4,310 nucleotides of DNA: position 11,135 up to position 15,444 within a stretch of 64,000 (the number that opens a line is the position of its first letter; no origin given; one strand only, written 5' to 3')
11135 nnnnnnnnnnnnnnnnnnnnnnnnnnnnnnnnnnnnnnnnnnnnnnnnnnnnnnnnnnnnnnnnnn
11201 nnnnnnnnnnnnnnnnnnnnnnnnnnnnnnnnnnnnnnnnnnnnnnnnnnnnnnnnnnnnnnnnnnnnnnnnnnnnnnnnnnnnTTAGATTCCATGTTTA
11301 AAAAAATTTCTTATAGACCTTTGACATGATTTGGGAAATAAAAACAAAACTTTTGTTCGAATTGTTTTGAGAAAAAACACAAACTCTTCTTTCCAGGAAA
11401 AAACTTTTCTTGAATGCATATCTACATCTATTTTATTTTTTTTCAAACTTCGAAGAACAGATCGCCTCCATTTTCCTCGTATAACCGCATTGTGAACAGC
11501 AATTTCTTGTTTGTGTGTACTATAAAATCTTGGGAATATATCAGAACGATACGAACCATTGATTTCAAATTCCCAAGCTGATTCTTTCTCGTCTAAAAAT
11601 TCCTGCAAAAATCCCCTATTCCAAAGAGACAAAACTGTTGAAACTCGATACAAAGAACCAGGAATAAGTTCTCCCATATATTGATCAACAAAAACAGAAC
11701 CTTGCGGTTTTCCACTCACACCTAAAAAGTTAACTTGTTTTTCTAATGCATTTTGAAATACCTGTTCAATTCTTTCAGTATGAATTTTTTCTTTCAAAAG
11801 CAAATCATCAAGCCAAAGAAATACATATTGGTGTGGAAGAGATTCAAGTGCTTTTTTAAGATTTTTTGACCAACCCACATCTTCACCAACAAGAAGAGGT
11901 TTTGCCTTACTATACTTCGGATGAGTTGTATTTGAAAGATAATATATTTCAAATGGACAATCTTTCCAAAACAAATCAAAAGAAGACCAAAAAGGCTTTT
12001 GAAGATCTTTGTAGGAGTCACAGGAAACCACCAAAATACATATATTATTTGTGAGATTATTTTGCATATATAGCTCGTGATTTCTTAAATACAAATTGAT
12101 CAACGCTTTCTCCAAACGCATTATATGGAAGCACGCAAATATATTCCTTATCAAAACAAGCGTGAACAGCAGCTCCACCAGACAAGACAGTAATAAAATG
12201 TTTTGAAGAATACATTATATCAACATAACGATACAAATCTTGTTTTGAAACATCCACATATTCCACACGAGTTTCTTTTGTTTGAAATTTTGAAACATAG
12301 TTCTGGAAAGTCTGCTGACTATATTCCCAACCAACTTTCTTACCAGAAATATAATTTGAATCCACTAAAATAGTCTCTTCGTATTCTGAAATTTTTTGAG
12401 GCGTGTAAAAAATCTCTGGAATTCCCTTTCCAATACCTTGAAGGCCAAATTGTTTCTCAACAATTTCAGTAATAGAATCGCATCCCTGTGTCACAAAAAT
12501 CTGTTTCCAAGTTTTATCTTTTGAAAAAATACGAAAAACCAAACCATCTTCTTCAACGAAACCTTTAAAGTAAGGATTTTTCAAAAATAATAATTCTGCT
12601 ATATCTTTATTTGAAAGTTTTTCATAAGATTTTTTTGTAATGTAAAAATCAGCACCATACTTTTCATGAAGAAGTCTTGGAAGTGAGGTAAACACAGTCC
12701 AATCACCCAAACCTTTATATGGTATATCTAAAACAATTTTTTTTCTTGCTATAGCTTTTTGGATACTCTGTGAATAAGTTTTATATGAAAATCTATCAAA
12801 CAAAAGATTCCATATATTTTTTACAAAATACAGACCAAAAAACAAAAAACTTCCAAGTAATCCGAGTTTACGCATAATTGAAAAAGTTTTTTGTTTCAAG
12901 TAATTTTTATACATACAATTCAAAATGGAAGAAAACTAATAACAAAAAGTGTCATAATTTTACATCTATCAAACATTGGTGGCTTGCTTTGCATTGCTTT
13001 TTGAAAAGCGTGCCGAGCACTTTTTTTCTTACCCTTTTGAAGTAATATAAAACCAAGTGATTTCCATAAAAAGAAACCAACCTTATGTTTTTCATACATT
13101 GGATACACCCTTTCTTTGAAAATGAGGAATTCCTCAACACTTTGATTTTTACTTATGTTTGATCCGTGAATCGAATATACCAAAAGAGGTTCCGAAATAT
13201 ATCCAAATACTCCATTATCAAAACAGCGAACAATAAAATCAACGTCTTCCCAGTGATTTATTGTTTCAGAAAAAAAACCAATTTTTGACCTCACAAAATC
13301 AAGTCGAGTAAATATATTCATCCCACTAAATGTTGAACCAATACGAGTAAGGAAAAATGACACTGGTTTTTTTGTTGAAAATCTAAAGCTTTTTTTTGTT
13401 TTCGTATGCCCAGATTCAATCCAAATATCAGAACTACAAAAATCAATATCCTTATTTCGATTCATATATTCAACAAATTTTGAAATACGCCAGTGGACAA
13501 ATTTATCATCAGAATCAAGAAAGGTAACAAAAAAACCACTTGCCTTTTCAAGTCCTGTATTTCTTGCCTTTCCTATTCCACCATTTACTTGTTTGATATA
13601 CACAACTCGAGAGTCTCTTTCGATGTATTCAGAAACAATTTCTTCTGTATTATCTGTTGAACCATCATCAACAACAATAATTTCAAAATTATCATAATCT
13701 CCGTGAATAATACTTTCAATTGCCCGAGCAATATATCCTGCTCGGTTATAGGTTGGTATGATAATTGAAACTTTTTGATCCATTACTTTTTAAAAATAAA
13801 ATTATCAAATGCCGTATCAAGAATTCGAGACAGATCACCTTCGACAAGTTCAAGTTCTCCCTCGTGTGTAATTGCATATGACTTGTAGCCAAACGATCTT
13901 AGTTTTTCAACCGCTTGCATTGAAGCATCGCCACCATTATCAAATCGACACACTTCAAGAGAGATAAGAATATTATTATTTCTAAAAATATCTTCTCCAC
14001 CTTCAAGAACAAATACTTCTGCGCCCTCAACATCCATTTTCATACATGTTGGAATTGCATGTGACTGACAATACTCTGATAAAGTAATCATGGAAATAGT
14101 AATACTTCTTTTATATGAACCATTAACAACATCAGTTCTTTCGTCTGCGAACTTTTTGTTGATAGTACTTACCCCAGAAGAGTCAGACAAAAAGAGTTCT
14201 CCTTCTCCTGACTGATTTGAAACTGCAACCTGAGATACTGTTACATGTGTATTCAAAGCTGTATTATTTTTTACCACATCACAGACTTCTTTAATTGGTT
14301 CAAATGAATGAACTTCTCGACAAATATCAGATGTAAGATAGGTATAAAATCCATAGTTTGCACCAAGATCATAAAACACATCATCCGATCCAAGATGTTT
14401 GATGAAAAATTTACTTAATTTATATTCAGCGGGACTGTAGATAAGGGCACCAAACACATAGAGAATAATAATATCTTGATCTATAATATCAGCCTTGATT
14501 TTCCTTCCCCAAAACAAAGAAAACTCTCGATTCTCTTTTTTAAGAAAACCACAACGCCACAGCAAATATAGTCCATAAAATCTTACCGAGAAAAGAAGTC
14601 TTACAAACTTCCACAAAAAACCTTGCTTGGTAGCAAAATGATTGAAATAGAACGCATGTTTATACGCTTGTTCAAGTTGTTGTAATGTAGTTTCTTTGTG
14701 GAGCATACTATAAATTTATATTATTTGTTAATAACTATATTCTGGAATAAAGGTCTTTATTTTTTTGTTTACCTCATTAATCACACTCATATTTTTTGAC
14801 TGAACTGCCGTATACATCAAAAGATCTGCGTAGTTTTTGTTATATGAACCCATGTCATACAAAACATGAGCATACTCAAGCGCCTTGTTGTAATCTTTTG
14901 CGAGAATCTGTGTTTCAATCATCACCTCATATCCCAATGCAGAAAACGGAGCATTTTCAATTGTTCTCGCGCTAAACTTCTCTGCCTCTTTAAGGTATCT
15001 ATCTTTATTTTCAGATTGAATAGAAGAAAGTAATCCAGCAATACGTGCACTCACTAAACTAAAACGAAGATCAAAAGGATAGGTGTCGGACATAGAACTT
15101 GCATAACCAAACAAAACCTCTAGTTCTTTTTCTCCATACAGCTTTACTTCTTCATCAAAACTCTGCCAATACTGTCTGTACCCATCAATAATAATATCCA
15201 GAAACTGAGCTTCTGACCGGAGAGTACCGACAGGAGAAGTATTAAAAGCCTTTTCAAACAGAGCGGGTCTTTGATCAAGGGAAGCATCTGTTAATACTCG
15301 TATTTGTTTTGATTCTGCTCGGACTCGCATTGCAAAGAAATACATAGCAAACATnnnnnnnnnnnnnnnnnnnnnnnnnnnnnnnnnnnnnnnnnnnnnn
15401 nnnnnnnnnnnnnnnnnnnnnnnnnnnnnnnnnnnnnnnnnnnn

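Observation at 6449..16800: Compact surface-glycan locus (Wzx/Wzy_C-type) next to an acidic surface protein: candidate protein O-glycosylation (S-layer-glycan-like) system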

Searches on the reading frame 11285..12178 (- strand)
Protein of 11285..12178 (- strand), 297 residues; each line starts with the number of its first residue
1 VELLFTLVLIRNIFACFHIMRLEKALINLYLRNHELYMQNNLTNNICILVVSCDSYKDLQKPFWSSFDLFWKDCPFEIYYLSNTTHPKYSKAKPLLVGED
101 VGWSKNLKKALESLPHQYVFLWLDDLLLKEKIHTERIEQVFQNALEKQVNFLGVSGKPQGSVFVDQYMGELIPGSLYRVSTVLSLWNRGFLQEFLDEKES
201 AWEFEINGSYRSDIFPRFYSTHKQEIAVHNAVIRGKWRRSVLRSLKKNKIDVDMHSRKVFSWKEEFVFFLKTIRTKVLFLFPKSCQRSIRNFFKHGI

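Call 3: search_protein_families(library=pfam, proteins=[window:11285-12178:-], max_evalue=0.01)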
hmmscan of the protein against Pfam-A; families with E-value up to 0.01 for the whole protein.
window:11285-12178:- (297 aa): 0 families

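Call 16: search_protein_families(library=ncbifam, proteins=[window:11285-12067:-], max_evalue=0.01)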
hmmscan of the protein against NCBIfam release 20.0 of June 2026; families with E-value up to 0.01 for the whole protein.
window:11285-12067:- (260 aa): 0 families

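Call 43: search_protein_families(library=pfam, proteins=[window:11285-12067:-], max_evalue=5)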
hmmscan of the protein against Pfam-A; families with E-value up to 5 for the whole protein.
window:11285-12067:- (260 aa): 0 families

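Call 67: find_homologous_proteins(query=window:11288-12067:-, max_evalue=0.001)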
Query window:11288-12067:- (260 aa): 15 proteins with E <= 0.001 among 443 candidates.
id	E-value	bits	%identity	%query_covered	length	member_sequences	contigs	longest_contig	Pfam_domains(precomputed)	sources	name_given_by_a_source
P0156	4.4e-173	592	98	100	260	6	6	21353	-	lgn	-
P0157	4.4e-149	513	85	100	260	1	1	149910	-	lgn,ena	-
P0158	1.5e-144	499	83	100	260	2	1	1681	-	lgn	-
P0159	3.1e-68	248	46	98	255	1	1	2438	-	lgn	-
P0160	7.7e-67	244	44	96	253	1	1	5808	-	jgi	-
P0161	6.4e-63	231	44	93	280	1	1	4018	-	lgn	-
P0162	1.9e-62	229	45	97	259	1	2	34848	-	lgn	-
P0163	5.2e-58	215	41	98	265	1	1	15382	-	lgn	-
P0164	2.2e-52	196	41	97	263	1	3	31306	-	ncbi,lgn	-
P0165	4.8e-51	192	39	97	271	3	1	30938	-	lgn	-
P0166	7.7e-50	188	38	97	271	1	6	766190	-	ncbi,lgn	-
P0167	3.3e-45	173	37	95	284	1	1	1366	-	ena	-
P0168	4.8e-45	172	37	99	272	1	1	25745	-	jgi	jgi:hypothetical protein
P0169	1.0e-44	171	37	93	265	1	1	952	-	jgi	jgi:hypothetical protein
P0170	2.8e-41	160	37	96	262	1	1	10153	-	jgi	jgi:hypothetical protein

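Call 71: search_solved_structures(query=A6, max_evalue=10, show_alignments=1)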
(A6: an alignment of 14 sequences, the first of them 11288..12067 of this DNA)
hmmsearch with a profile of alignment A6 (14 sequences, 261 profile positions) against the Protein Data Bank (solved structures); distinct sequences matched with E-value up to 10: 2.
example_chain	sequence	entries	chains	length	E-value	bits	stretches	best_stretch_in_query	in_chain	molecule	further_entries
2vpt_A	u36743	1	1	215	0.14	14.5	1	68-133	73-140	LIPOLYTIC ENZYME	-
4cvn_A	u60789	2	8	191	0.6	12.4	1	93-145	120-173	PUTATIVE ADENYLATE KINASE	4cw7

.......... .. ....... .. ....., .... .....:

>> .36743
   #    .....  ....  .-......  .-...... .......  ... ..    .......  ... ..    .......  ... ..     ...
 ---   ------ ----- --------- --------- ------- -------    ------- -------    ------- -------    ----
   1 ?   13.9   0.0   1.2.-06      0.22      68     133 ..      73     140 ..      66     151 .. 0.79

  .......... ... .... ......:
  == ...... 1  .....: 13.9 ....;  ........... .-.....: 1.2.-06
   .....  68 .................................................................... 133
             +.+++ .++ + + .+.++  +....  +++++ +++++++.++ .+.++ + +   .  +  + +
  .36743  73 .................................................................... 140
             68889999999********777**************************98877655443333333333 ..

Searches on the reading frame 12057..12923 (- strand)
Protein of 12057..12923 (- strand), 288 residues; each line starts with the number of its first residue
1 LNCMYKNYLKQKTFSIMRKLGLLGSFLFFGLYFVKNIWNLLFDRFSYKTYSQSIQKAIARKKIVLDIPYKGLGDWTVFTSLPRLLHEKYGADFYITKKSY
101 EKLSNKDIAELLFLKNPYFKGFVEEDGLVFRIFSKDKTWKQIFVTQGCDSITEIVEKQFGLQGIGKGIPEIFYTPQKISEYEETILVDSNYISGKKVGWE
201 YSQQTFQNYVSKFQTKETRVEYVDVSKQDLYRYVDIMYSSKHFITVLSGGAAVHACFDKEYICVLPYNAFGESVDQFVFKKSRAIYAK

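Call 3: search_protein_families(library=pfam, proteins=[window:12057-12923:-], max_evalue=0.01)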
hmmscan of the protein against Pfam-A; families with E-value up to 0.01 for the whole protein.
window:12057-12923:- (288 aa): 0 families

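Call 16: search_protein_families(library=ncbifam, proteins=[window:12057-12923:-], max_evalue=0.01)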
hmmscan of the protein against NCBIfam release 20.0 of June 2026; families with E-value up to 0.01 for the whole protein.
window:12057-12923:- (288 aa): 0 families

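Call 43: search_protein_families(library=pfam, proteins=[window:12057-12923:-], max_evalue=5)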
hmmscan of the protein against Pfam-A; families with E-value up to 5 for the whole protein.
window:12057-12923:- (288 aa): 1 family
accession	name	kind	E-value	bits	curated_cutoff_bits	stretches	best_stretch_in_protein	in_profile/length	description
PF13137.11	DUF3983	-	0.26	11.6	25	0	136-147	22-33/34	Protein of unknown function (DUF3983)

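Call 76: search_protein_representatives(protein=window:12057-12923:-)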
Query: 288 residues. Proteins with E-value up to 0.001 (for the whole library): 233; up to 1e-10: 48; up to 1e-30: 30. The best 150 are listed.
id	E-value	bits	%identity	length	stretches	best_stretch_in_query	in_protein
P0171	3.6e-176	600.5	93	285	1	4-288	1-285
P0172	1.4e-70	254.0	48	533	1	22-287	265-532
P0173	4.0e-68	246.0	47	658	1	11-287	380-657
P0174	2.5e-61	223.7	45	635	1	34-286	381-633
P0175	4.2e-61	222.9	44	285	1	22-286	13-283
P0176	5.2e-60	219.3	45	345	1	31-286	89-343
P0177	4.9e-58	212.9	43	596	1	30-287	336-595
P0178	1.1e-55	205.1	40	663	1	12-287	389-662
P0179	5.6e-55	202.9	39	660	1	13-288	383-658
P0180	6.1e-55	202.7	41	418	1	19-288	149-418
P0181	4.2e-54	200.0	44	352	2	128-286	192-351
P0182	2.0e-51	191.2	42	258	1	35-286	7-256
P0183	4.1e-50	186.9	40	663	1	44-286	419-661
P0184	1.1e-45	172.3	39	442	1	30-286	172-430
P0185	5.9e-45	170.0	49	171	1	116-288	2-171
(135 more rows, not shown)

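Call 78: search_protein_families(library=pfam, alignment_id=A7, max_evalue=0.01)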
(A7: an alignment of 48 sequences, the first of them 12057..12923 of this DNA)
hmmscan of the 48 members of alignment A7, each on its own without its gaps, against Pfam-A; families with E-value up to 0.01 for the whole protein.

A. member 1, window:12057-12923:- (288 aa): 0 families

B. families by the number of members that match (of 48 scanned): 12 families
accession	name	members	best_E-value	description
PF00535.33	Glycos_transf_2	11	1.6e-34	Glycosyl transferase family 2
PF13641.12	Glyco_tranf_2_3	7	3.7e-16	Glycosyltransferase like family 2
PF10111.15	Glyco_tranf_2_2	6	6.5e-14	Glycosyltransferase like family 2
PF05050.19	Methyltransf_21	3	4.8e-23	Methyltransferase FkbM domain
PF01075.23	Glyco_transf_9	3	7.6e-05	Glycosyltransferase family 9 (heptosyltransferase)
PF04321.23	RmlD_sub_bind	1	5.7e-33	RmlD substrate binding domain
PF01370.27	Epimerase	1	6.8e-19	NAD dependent epimerase/dehydratase family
PF13419.12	HAD_2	1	7.2e-13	Haloacid dehalogenase-like hydrolase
PF00702.32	Hydrolase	1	6.7e-09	haloacid dehalogenase-like hydrolase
PF13704.12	Glyco_tranf_2_4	1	0.00024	Glycosyl transferase family 2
PF21194.3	TadZ-like_ARD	1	0.0058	TadZ-like, receiver domain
PF23902.1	AAA_lid_PRS2_C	1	0.0072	PRS2 AAA+ lid C-terminal domain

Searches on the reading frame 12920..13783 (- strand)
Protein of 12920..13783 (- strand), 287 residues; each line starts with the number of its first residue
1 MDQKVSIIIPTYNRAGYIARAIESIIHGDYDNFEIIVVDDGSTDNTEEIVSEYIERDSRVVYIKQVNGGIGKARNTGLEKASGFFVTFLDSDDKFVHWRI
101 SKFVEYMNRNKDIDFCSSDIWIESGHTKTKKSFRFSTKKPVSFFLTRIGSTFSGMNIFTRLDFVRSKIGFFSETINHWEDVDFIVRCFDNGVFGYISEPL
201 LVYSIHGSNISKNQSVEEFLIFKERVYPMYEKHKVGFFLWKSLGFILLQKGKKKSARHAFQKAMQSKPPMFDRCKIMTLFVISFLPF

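Call 3: search_protein_families(library=pfam, proteins=[window:12920-13783:-], max_evalue=0.01)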
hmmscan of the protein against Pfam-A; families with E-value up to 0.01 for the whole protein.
window:12920-13783:- (287 aa): 4 families
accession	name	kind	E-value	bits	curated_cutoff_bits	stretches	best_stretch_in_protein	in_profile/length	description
PF00535.33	Glycos_transf_2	-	6.5e-38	130.7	23.3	1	6-138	1-132/168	Glycosyl transferase family 2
PF10111.15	Glyco_tranf_2_2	-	8.5e-11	42.3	27.3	1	6-96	1-95/276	Glycosyltransferase like family 2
PF13641.12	Glyco_tranf_2_3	-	3.9e-10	40.6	27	1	4-93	2-97/230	Glycosyltransferase like family 2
PF07719.23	TPR_2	-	0.0014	19.1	27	1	239-268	3-32/34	Tetratricopeptide repeat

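Call 16: search_protein_families(library=ncbifam, proteins=[window:12920-13783:-], max_evalue=0.01)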
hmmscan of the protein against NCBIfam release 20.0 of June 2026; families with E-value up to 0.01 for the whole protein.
window:12920-13783:- (287 aa): 29 families (the best 25 are shown)
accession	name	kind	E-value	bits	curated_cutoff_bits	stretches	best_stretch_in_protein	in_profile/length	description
NF007482.0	PRK10073.1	equivalog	1.1e-29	103.6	423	1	3-133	6-136/334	glycosyltransferase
NF047683.1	TeichurnBiosyTuaG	equivalog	1.6e-28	100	400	1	3-128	6-133/252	teichuronic acid biosynthesis protein TuaG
NF050050.1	ProtGlycPglI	equivalog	1.9e-23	83.3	500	1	4-109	3-110/306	GalNAc(5)-diNAcBac-PP-undecaprenol beta-1,3-glucosyltransferase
NF053739.1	GlytfEpsEBac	equivalog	4.9e-23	81.5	450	1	4-198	2-197/265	glycosyltransferase EpsE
NF041875.1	EPS_EpsD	equivalog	1.8e-21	76.9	370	1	5-97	1-94/325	exopolysaccharide biosynthesis glycosyltransferase EpsD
TIGR04017.1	WcaA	equivalog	1.4e-19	70.8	495.75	1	4-205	6-207/279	colanic acid biosynthesis glycosyltransferase WcaA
NF007453.0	PRK10018.1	equivalog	4.2e-19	69.3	382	1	4-205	7-208/280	colanic acid biosynthesis glycosyltransferase WcaA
TIGR03937.1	PgaC_IcaA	equivalog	8.8e-18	64.4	422.3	1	3-97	45-140/407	poly-beta-1,6-N-acetyl-D-glucosamine synthase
TIGR03965.1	mycofact_glyco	equivalog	4.4e-17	62.1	280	1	3-92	74-164/467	mycofactocin biosynthesis glycosyltransferase MftF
NF041394.1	GtaseAglG_Halo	equivalog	1.1e-15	57.7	440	1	4-110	2-110/304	glucosyl-dolichyl phosphate glucuronosyltransferase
NF038302.1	EPS_HpsE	equivalog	7.7e-15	54.6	300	1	5-120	3-124/307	hormogonium polysaccharide biosynthesis glycosyltransferase HpsE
NF038299.1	EPS_HpsN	equivalog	5.8e-14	51.8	425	1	4-113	2-112/317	hormogonium polysaccharide biosynthesis glycosyltransferase HpsN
TIGR04283.1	glyco_like_mftF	equivalog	2.2e-13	50.3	182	1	5-199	1-181/221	TIGR04283 family arsenosugar biosynthesis glycosyltransferase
TIGR03111.1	glyc2_xrt_Gpos1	hypoth_equivalog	1.7e-12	46.9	363.95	1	4-131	50-181/439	TIGR03111 family XrtG-associated glycosyltransferase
NF047588.1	GlcsyltransPgfSStrep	equivalog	1.4e-10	40.9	500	1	4-113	2-116/308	glycosyltransferase PgfS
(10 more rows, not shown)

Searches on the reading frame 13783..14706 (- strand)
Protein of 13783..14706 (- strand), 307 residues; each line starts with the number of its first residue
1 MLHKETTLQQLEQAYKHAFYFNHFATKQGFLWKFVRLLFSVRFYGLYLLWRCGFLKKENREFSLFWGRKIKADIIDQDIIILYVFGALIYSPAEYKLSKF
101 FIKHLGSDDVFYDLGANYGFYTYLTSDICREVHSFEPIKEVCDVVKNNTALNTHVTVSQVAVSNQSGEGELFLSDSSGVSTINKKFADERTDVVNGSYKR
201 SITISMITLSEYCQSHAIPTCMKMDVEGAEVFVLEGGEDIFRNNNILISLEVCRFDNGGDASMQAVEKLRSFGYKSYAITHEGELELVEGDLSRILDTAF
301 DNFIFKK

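Call 3: search_protein_families(library=pfam, proteins=[window:13783-14706:-], max_evalue=0.01)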
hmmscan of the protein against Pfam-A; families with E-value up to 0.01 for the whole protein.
window:13783-14706:- (307 aa): 1 family
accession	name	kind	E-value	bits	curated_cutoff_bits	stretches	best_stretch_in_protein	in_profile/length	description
PF05050.19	Methyltransf_21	-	1.8e-15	57.9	22.7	1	113-275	1-172/173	Methyltransferase FkbM domain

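Call 16: search_protein_families(library=ncbifam, proteins=[window:13783-14706:-], max_evalue=0.01)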
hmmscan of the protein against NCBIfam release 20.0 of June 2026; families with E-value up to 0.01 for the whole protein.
window:13783-14706:- (307 aa): 1 family
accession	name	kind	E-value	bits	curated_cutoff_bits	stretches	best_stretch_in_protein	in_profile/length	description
TIGR01444.1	fkbM_fam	subfamily_domain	1.7e-21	77.2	37.7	1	110-252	1-142/143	FkbM family methyltransferase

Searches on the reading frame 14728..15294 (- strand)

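Call 43: search_protein_families(library=pfam, proteins=[window:14728-15294:-], max_evalue=5)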
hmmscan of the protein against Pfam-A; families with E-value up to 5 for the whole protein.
window:14728-15294:- (188 aa): 1 family
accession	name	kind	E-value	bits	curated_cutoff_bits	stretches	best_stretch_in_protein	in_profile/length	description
PF06526.17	DUF1107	-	0.096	13.1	25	1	147-181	28-62/63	Protein of unknown function (DUF1107)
